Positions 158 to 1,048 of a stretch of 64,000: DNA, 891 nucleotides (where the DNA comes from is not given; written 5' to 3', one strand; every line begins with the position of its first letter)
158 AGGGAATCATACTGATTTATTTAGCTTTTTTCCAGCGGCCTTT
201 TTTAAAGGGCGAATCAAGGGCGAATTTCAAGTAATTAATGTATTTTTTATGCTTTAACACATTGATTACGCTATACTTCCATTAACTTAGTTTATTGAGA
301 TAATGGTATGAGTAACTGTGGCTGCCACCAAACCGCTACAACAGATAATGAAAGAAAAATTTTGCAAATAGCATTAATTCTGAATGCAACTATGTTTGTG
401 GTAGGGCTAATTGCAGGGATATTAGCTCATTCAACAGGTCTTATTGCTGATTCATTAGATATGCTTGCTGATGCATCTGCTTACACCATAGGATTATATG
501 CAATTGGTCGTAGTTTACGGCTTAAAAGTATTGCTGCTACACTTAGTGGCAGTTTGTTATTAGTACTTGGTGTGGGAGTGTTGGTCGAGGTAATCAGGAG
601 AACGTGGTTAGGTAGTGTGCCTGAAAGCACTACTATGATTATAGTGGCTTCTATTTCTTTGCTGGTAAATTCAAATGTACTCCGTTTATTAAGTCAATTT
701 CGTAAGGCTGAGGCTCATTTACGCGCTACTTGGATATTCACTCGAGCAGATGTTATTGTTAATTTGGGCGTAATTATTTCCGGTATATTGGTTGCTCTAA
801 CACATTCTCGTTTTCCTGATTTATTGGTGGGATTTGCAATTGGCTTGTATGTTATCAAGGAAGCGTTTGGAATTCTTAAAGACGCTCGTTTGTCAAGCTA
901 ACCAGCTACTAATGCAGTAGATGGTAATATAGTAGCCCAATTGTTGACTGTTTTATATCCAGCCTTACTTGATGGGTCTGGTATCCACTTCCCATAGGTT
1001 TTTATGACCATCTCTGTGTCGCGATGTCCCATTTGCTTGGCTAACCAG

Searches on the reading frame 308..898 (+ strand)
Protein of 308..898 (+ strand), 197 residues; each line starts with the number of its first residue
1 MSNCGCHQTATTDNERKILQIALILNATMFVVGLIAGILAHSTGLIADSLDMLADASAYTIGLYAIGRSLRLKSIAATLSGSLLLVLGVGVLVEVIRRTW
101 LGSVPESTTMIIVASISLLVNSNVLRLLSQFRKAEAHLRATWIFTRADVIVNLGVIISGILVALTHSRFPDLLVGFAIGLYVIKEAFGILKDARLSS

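Call 8: search_protein_families(library=pfam, proteins=[window:308-898:+])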
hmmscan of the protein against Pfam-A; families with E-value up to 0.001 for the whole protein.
window:308-898:+ (197 aa): 1 family
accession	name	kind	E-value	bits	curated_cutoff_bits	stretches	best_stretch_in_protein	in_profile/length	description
PF01545.26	Cation_efflux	-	4.3e-22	79.3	26.6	1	19-194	1-194/198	Cation efflux family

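Call 83: search_protein_families(library=ncbifam, proteins=[window:308-898:+], max_evalue=0.00001)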
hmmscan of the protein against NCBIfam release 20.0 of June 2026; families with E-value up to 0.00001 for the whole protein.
window:308-898:+ (197 aa): 2 families
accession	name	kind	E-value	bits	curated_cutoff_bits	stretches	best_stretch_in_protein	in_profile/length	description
TIGR01297.1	CDF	superfamily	9.7e-25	87.4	82.35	1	16-193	2-194/285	cation diffusion facilitator family transporter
NF002923.0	PRK03557.1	equivalog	1e-10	41.4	408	1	7-193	9-208/313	CDF family zinc transporter ZitB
